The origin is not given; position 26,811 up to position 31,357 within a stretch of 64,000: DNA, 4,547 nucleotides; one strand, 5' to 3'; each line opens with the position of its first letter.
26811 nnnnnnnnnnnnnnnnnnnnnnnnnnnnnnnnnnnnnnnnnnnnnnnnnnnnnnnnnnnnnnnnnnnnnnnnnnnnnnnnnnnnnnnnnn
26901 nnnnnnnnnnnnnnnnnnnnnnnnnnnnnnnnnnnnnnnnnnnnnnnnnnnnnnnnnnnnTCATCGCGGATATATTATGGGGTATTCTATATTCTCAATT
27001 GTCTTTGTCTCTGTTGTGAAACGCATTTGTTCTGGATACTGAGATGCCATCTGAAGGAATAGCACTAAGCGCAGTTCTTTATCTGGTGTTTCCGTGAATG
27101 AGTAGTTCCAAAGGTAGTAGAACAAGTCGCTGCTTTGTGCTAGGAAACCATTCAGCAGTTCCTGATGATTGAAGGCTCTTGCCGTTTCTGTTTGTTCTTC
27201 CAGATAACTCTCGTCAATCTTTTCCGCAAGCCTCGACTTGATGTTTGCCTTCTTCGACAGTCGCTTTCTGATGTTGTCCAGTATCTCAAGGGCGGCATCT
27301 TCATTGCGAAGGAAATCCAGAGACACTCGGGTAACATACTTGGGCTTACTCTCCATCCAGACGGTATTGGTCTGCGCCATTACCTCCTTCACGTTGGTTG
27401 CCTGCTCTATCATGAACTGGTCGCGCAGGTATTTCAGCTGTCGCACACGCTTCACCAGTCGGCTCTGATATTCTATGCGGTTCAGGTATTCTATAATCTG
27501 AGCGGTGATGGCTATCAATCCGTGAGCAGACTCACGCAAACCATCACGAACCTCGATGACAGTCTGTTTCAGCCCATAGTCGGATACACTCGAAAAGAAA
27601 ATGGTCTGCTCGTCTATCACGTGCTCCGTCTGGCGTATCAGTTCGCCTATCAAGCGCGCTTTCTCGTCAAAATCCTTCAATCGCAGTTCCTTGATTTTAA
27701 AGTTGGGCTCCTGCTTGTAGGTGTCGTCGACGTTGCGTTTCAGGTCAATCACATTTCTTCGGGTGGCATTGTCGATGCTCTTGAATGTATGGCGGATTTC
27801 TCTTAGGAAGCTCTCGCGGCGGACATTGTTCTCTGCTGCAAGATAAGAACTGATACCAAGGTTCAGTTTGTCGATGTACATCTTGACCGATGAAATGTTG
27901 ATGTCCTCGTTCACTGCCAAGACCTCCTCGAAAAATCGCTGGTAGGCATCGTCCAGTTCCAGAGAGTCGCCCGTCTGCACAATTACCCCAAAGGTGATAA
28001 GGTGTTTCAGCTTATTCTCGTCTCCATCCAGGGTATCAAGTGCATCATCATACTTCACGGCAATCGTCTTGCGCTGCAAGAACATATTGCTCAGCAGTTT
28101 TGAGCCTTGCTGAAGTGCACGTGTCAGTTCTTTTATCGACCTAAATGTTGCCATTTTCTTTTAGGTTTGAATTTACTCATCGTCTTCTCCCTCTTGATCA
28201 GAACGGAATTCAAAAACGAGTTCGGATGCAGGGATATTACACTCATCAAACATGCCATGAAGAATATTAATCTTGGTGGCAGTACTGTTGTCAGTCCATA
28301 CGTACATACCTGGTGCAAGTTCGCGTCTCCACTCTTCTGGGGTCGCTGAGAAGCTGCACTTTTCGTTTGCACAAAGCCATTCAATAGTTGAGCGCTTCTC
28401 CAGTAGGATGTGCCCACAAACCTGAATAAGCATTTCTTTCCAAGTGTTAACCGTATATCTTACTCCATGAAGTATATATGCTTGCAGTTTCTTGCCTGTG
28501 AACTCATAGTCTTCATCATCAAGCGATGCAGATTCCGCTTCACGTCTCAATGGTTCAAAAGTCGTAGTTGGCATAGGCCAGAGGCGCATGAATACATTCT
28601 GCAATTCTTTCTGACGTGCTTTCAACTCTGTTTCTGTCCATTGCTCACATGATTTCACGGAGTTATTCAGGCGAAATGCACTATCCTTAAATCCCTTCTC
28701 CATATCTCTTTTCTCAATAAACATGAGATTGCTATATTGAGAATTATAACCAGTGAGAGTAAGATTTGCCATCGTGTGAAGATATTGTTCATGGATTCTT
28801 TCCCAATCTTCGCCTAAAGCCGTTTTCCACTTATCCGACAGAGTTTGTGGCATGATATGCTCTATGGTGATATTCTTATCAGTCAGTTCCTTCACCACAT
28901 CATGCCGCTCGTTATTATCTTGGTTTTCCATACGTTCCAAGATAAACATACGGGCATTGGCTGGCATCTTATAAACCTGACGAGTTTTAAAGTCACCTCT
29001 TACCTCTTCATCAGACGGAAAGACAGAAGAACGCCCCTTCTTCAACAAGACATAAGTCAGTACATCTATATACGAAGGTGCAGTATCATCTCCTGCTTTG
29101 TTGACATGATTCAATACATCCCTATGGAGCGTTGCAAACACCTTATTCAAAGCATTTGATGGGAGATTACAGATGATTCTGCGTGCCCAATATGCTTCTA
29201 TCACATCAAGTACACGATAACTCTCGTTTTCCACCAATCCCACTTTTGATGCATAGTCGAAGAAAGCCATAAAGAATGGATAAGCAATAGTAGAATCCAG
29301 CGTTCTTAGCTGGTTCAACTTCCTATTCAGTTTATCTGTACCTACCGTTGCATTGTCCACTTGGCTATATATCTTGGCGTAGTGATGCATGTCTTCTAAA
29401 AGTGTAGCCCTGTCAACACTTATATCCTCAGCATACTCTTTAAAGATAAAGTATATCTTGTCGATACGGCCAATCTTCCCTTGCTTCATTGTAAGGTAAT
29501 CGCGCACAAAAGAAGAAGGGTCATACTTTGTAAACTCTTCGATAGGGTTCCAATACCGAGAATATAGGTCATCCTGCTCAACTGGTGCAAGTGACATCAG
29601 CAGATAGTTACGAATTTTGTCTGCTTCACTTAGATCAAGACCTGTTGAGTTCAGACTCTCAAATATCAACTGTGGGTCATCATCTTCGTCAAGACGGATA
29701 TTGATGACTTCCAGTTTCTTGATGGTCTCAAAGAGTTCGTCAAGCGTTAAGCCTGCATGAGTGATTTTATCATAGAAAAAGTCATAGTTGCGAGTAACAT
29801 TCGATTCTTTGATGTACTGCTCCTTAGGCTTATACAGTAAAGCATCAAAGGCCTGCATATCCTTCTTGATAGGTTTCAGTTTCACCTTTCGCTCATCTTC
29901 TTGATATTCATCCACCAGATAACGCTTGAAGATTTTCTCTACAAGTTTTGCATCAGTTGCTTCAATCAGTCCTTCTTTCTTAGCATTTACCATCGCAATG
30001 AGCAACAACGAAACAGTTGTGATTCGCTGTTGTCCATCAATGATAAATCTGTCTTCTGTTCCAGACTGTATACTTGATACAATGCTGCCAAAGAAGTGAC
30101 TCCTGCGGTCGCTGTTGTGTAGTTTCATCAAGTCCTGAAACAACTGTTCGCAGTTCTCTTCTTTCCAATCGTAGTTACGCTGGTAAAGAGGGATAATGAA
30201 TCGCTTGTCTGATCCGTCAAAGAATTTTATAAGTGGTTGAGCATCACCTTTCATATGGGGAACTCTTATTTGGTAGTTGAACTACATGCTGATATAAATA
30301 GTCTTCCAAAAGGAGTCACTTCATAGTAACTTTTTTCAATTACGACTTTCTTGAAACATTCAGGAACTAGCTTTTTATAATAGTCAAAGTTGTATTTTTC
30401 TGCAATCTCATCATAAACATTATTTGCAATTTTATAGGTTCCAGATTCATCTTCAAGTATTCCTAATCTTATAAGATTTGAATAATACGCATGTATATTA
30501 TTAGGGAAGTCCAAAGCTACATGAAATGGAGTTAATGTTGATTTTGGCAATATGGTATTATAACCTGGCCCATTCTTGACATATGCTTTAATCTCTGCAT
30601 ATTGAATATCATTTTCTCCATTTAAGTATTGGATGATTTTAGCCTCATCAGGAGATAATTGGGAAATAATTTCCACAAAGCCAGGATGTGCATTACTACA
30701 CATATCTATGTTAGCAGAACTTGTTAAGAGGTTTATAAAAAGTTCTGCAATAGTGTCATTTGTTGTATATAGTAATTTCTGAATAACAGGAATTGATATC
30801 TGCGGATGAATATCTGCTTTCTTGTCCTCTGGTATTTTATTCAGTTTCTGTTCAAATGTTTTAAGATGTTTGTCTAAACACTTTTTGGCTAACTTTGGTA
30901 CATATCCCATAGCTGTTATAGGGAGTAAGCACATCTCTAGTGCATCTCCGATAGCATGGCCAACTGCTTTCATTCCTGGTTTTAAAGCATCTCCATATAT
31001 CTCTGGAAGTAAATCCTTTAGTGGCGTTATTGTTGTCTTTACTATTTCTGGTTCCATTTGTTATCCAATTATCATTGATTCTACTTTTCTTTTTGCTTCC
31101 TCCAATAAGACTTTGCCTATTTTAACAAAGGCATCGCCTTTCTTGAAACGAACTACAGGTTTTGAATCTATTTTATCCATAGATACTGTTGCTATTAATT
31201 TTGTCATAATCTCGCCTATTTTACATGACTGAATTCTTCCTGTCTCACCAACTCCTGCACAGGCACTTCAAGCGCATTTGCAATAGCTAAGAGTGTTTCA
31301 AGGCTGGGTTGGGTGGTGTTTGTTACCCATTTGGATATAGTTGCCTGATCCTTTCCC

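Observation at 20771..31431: About 10.7 kb single-strand array joining XRE-HTH, a small ORF, DUF4393, a GmrSD-like gene, JetABCD and Fic with almost no intergenic space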

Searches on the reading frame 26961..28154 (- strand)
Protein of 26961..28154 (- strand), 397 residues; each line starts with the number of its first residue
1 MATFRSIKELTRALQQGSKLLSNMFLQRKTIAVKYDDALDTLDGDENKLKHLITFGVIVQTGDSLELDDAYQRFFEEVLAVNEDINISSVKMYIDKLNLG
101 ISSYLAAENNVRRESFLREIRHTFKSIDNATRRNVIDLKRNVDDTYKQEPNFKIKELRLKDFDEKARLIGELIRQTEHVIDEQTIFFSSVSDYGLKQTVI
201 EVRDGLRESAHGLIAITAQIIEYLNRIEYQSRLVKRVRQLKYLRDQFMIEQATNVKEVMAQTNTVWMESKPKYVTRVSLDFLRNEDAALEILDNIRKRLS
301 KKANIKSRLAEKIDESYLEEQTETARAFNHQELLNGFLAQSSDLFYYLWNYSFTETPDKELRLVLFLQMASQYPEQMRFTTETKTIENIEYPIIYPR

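Call 3: search_protein_families(library=pfam, proteins=[window:26961-28154:-], max_evalue=0.01)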
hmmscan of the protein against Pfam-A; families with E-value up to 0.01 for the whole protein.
window:26961-28154:- (397 aa): 0 families

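Call 4: search_protein_families(library=padloc, proteins=[window:26961-28154:-], max_evalue=0.01)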
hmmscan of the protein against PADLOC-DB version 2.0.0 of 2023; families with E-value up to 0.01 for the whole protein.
window:26961-28154:- (397 aa): 0 families

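Call 12: search_protein_families(library=ncbifam, proteins=[window:26961-28154:-], max_evalue=0.001)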
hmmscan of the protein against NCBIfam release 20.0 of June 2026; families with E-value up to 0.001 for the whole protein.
window:26961-28154:- (397 aa): 0 families

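Call 34: search_solved_structures(query=A2, max_evalue=1)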
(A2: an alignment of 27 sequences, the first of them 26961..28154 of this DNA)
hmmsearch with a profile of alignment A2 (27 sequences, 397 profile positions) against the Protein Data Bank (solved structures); distinct sequences matched with E-value up to 1: 1.
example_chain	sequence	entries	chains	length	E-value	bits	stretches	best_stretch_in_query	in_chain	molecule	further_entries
8e0o_A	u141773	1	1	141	0.13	14.4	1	256-331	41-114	hetBGL03-15-18a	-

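Call 48: find_homologous_proteins(query=window:26961-28154:-, max_evalue=0.001)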
Query window:26961-28154:- (397 aa): 1680 proteins with E <= 0.001 among 8000 candidates; the best 120 are listed.
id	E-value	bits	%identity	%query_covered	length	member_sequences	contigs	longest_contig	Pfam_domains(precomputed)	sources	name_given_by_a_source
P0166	4.1e-247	837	99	100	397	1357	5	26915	-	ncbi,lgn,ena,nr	ncbi:MAG: hypothetical protein IKA00_13395 [Prevotella sp.]|nr:hypothetical protein [Prevotella sp.]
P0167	1.3e-230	783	90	100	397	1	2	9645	-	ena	-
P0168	1.9e-230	782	90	100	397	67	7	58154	-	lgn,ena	-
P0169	4.3e-230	781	90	100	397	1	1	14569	-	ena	-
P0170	5.9e-230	781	90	100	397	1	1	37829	-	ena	-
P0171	8.0e-230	780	90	100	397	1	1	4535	-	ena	-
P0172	1.1e-229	780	90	100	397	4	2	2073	-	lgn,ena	-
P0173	2.3e-229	779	90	100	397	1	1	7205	-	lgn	-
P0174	2.5e-229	779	90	100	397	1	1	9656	-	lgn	-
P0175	2.6e-229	779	90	100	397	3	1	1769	-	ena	-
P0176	3.2e-229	778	89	100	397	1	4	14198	-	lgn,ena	-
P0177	4.3e-229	778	90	100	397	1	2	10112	-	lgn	-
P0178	8.7e-229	777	90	100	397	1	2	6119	-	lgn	-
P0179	9.1e-229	777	90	100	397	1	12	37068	-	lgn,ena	-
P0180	1.3e-228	776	90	100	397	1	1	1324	-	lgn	-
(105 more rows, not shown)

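Call 56: search_protein_representatives(protein=window:26961-28154:-)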
Query: 397 residues. Proteins with E-value up to 0.001 (for the whole library): 415; up to 1e-10: 268; up to 1e-30: 100. The best 150 are listed.
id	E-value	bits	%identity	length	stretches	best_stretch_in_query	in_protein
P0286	8.6e-150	515.3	62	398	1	1-397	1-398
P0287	6.1e-121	420.4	52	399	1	1-395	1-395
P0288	1.6e-97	343.3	44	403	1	1-396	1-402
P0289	4.6e-97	341.8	44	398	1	1-396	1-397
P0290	1.3e-88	314.1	65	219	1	180-397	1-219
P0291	1.2e-83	297.7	53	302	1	1-269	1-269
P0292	1.5e-80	287.6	68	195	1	81-274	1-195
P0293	2.4e-79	283.6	41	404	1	2-396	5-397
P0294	6.2e-78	278.9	94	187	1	65-208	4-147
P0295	9.3e-75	268.5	39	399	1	1-397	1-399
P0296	3.9e-74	266.5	92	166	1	1-140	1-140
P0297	1.1e-71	258.3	62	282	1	117-309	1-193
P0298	4.2e-71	256.5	38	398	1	1-397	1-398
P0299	6.1e-70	252.6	45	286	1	118-396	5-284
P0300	4.9e-69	249.7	37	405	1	3-394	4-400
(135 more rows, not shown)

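Call 58: search_solved_structures(query=A4, max_evalue=10)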
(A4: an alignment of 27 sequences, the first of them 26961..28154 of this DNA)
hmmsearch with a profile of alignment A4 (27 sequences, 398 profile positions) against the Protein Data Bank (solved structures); distinct sequences matched with E-value up to 10: 3.
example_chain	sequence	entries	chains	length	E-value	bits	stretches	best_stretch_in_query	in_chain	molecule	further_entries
6kos_A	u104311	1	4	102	0.0092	17.9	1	163-237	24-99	SUWA (Super WA20)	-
3vjf_A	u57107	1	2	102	0.013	17.4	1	161-237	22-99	WA20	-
9lt9_A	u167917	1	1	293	0.033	16.1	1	161-233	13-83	mRNA export factor GLE1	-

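Call 59: search_protein_families(library=pfam, alignment_id=A4, max_evalue=1)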
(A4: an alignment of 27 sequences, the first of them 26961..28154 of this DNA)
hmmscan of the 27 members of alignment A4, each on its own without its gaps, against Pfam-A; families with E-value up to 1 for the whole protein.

A. member 1, window:26961-28154:- (397 aa): 1 family
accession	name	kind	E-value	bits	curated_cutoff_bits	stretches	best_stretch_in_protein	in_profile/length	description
PF23885.1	DUF7238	-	0.016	15.8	27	0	30-76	28-72/112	Family of unknown function (DUF7238)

B. families by the number of members that match (of 27 scanned): 42 families (the first 25 are shown)
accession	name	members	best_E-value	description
PF23100.1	DUF2096_N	7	0.0039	DUF2096 N-terminal four-helical bundle domain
PF24744.1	CARF-assoc_HTH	2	0.0071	CARF-associated HTH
PF11647.13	MLD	2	0.3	Membrane Localization Domain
PF02212.23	GED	1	0.00041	Dynamin GTPase effector domain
PF23401.1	HTH_Card1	1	0.0046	Card1 hinge domain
PF04599.17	Pox_G5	1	0.0066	Poxvirus G5 protein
PF09177.16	STX6_10_61_N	1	0.0068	Syntaxin 6/10/61, N-terminal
PF04048.20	Sec8_N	1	0.014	Exocyst complex component Sec8 N-terminal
PF00889.24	EF_TS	1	0.015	Elongation factor TS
PF23885.1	DUF7238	1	0.016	Family of unknown function (DUF7238)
PF20640.2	Rrn6_HB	1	0.019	Rrn6, helical bundle domain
PF18928.5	DUF5677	1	0.031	Family of unknown function (DUF5677)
PF13524.12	Glyco_trans_1_2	1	0.039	Glycosyl transferase-like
PF01425.27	Amidase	1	0.042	Amidase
PF20045.4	DUF6447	1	0.043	Family of unknown function (DUF6447)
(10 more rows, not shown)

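Call 72: predict_structure(alignment_id=A4)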
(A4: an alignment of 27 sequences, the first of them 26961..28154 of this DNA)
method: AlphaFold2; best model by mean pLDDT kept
length: 397 residues; sequences in the alignment: 27
mean_pLDDT: 80.0   pTM: 0.45
mean pLDDT of the five models: 80.0, 79.0, 78.9, 78.2, 76.9
residues with pLDDT >= 90: 124; 70-90: 181; 50-70: 74; < 50: 18
segments of 3 or more residues with pLDDT < 50: 271-277, 302-310
pLDDT, mean of each block of 10 residues (from residue 1): 72 84 78 82 85 84 81 70 67 90 90 85 88 91 90 91 93 93 85 85 93 94 92 85 71 58 52 50 62 67 46 58 66 89 90 84 91 91 88 91
secondary structure, 60 per line:
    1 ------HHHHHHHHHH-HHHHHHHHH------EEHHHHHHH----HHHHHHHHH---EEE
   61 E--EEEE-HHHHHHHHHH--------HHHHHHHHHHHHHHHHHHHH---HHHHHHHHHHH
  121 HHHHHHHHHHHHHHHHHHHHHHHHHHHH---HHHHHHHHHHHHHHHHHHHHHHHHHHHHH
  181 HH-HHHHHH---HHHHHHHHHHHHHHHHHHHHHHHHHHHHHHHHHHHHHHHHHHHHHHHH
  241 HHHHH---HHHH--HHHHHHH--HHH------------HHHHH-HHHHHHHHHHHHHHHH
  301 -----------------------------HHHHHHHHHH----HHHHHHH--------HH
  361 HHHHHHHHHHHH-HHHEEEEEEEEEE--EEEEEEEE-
elements in order: H7-16 H18-26 H35-41 H46-54 E58-61 E64-67 H69-78 H87-106 H110-148 H152-182 H184-189 H193-245 H249-252 H255-261 H279-283 H285-300 H330-339 H344-350 H359-372 E377-386 E389-396

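Call 75: fold_search(model_id=the predicted structure, library=pdb)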
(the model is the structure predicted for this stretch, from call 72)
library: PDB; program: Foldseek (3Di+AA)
matches with E <= 10: 672; with E <= 0.001: 1
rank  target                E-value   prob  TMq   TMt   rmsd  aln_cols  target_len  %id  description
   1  9gm7_C                1.7e-04  1.00  0.23  0.22  40.5       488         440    9  MukBEF in a nucleotide-bound state with open neck gate (monomer) (released 2025-03-26)
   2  8q72_E                1.2e-03  0.94  0.20  0.17  30.3       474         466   12  E. coli plasmid-borne JetABCD(E248A) core in a cleavage-competent state (released 2024-01-31)
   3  3euh_B                3.5e-03  0.98  0.22  0.26  16.9       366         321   11  Crystal Structure of the MukE-MukF Complex (released 2009-01-20)
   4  9gm9_D                4.5e-03  1.00  0.28  0.32  10.8       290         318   10  MukBEF in a DNA capture state (released 2025-03-26)
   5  7nz2_C1               4.5e-03  0.92  0.21  0.20  30.2       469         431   10  Cryo-EM structure of the MukBEF-MatP-DNA tetrad (released 2021-07-07)
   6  1t98_A                6.1e-03  1.00  0.25  0.34  10.4       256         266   11  Crystal Structure of MukF(1-287) (released 2005-05-24)
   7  9gm7_D                6.1e-03  1.00  0.28  0.34  11.0       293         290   10  MukBEF in a nucleotide-bound state with open neck gate (monomer) (released 2025-03-26)
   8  3euh_A                1.4e-02  0.92  0.22  0.26  18.0       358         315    8  Crystal Structure of the MukE-MukF Complex (released 2009-01-20)
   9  3rpu_A                1.7e-02  0.97  0.24  0.29  12.7       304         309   11  Crystal structure of the MukE-MukF complex (released 2012-03-14)
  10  3rpu_B                4.1e-02  0.92  0.24  0.30  12.8       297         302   10  Crystal structure of the MukE-MukF complex (released 2012-03-14)
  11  9gmb_D                6.1e-02  0.90  0.24  0.31  12.1       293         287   11  MukEF in complex with the phage protein gp5.9 (released 2025-03-26)
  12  5uen_B                1.2e-01  0.25  0.13  0.13  30.7       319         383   15  Crystal structure of the human adenosine A1 receptor A1AR-bRIL in complex with the covalent antagonist DU172 at 3.2A r (released 2017-03-01)
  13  6vjy_B                1.3e-01  0.72  0.23  0.30  26.8       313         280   12  Cryo-EM structure of Hrd1/Hrd3 monomer (released 2020-04-29)
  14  3c98_B                1.5e-01  0.80  0.21  0.34  26.0       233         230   14  Revised structure of the munc18a-syntaxin1 complex (released 2008-03-25)
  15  7vg4_B                1.9e-01  0.63  0.20  0.31  13.0       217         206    9  10,5-methenyltetrahydrofolate cyclohydrolase from Methylobacterium extorquens AM1 strain (released 2022-07-06)
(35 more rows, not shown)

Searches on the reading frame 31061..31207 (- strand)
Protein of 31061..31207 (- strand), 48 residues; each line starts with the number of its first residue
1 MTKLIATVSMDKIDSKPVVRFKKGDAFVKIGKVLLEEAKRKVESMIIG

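Call 3: search_protein_families(library=pfam, proteins=[window:31061-31207:-], max_evalue=0.01)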
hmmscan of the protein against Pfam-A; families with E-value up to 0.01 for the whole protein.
window:31061-31207:- (48 aa): 0 families

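Call 4: search_protein_families(library=padloc, proteins=[window:31061-31207:-], max_evalue=0.01)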
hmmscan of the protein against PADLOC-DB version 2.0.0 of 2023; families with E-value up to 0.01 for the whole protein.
window:31061-31207:- (48 aa): 0 families

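Call 12: search_protein_families(library=ncbifam, proteins=[window:31061-31207:-], max_evalue=0.001)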
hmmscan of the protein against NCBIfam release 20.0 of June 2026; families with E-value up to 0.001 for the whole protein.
window:31061-31207:- (48 aa): 0 families
